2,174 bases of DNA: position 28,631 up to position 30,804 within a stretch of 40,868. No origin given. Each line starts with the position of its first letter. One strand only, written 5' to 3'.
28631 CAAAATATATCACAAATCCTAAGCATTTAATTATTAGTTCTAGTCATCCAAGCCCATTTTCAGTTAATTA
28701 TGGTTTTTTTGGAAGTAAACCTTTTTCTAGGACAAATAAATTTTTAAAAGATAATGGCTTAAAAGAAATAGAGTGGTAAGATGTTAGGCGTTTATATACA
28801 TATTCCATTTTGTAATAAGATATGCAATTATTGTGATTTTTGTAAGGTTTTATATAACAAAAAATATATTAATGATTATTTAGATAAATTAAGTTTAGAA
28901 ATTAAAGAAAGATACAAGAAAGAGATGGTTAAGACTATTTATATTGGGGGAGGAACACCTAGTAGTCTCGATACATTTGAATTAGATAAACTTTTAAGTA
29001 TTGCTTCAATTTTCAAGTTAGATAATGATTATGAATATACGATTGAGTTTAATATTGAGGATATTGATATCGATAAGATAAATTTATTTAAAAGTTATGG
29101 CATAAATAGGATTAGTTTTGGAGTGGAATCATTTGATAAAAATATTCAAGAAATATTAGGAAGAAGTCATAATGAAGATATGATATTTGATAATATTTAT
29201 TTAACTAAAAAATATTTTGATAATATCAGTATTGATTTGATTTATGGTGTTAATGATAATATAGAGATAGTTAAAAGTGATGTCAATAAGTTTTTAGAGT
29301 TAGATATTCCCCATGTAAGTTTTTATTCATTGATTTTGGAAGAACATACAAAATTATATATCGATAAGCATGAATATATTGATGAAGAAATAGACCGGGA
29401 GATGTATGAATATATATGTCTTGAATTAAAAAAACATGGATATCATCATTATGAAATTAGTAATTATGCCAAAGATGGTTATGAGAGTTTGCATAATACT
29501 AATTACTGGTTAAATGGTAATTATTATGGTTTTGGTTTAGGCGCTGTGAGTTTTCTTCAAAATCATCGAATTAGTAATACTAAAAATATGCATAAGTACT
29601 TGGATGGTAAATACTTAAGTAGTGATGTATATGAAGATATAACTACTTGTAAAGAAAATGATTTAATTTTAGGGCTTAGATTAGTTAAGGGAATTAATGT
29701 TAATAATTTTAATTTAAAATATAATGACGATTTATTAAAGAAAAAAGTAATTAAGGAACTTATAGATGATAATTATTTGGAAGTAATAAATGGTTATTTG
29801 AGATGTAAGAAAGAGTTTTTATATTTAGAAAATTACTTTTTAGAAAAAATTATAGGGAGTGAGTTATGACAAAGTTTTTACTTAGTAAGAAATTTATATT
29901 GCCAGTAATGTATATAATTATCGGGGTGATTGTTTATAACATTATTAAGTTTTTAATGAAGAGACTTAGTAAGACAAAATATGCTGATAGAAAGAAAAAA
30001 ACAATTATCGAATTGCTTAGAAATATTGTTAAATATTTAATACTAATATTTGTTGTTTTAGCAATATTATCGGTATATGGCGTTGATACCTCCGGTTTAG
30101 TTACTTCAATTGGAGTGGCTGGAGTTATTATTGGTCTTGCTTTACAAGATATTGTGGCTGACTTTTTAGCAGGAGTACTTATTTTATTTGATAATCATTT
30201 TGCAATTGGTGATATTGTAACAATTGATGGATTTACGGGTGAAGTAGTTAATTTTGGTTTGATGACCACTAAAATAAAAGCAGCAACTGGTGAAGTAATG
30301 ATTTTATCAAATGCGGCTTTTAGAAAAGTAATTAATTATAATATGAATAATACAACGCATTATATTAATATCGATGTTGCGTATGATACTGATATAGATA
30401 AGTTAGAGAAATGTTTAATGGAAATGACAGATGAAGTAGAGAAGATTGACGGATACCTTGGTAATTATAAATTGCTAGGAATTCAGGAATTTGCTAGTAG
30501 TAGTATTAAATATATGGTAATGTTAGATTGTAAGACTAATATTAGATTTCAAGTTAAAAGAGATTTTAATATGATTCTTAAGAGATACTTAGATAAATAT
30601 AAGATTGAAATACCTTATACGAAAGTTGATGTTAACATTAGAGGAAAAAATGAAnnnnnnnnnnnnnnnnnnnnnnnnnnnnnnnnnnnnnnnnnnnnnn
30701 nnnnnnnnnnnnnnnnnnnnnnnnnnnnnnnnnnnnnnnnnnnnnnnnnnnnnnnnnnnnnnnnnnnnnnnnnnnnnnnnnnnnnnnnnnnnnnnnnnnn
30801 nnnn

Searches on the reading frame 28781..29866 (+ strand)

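Call 12: search_protein_families(library=ncbifam, proteins=[window:28781-29866:+], max_evalue=0.01)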
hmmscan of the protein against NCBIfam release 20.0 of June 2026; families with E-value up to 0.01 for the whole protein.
window:28781-29866:+ (362 aa): 19 families
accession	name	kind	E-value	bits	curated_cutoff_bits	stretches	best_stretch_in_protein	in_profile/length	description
TIGR00539.1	hemN_rel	equivalog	9.7e-79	265.1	205.4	1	4-339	3-351/361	radical SAM family heme chaperone HemW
NF004567.0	PRK05904.1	equivalog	1.4e-54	185.6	355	1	4-335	9-339/353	coproporphyrinogen III oxidase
NF005133.0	PRK06582.1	equivalog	2.8e-51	174.8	597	1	2-358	12-389/390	coproporphyrinogen III oxidase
TIGR04107.1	rSAM_HutW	equivalog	1.2e-47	162.7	400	1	4-309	42-360/419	heme anaerobic degradation radical SAM methyltransferase ChuW/HutW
NF006067.1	PRK08208.1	equivalog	1.3e-39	136.4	380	1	3-266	37-308/427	STM4012 family radical SAM protein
TIGR03994.1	rSAM_HemZ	equivalog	3.4e-37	128.5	321.4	1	3-226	86-320/401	coproporphyrinogen dehydrogenase HemZ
NF006385.0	PRK08629.1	equivalog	3.8e-32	111.6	355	1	4-275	55-325/439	coproporphyrinogen III oxidase family protein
NF006064.0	PRK08207.2-2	equivalog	8.8e-32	110.7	504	1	2-247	145-414/465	coproporphyrinogen III oxidase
TIGR00538.1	hemN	equivalog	1.3e-31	109.9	324.95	1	2-275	50-346/454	oxygen-independent coproporphyrinogen III oxidase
NF006060.0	PRK08207.1-3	equivalog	1e-23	83.9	653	1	2-196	150-356/477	coproporphyrinogen III oxidase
NF006061.0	PRK08207.1-4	equivalog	1.1e-20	73.9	702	1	3-245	175-430/501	coproporphyrinogen III oxidase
TIGR04419.1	no_iron_rSAM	equivalog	2.7e-20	73.3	300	1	4-347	10-339/378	HemN-related non-iron pseudo-SAM protein PsgB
NF006063.0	PRK08207.2-1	equivalog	1.2e-17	63.8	1074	1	3-274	194-499/518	coproporphyrinogen III oxidase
NF006059.0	PRK08207.1-1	equivalog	1.9e-16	59.8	1012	1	3-227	173-411/496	coproporphyrinogen III oxidase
NF006066.0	PRK08207.2-5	equivalog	4.5e-11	42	1117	1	3-159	192-358/518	coproporphyrinogen III oxidase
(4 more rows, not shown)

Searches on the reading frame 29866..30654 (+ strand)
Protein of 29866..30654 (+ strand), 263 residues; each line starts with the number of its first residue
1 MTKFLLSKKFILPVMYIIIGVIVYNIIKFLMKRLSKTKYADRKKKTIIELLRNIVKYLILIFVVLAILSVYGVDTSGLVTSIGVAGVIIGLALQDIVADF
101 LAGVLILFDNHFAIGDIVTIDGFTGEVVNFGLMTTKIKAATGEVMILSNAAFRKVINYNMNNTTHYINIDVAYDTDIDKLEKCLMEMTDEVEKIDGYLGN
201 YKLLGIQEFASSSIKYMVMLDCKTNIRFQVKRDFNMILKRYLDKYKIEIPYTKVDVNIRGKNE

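Call 72: search_protein_families(library=pfam, proteins=[window:29866-30654:+], max_evalue=0.1)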
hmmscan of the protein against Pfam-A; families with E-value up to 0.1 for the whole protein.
window:29866-30654:+ (263 aa): 4 families
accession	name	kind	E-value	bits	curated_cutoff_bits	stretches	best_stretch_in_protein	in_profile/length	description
PF00924.24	MS_channel_2nd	-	5.8e-16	58.8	20.2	1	95-159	1-67/68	Mechanosensitive ion channel, beta-domain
PF21088.3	MS_channel_1st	-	4.5e-07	30.2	23.1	1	53-94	1-42/42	Mechanosensitive ion channel, transmembrane helices 2/3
PF21082.3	MS_channel_3rd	-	5.7e-07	30.3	21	1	167-249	3-88/88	Mechanosensitive ion channel MscS, C-terminal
PF25392.1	MS_channel_TM1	-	0.064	13.7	27.1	0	48-75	48-76/79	Mechanosensitive ion channel, transmembrane helix 1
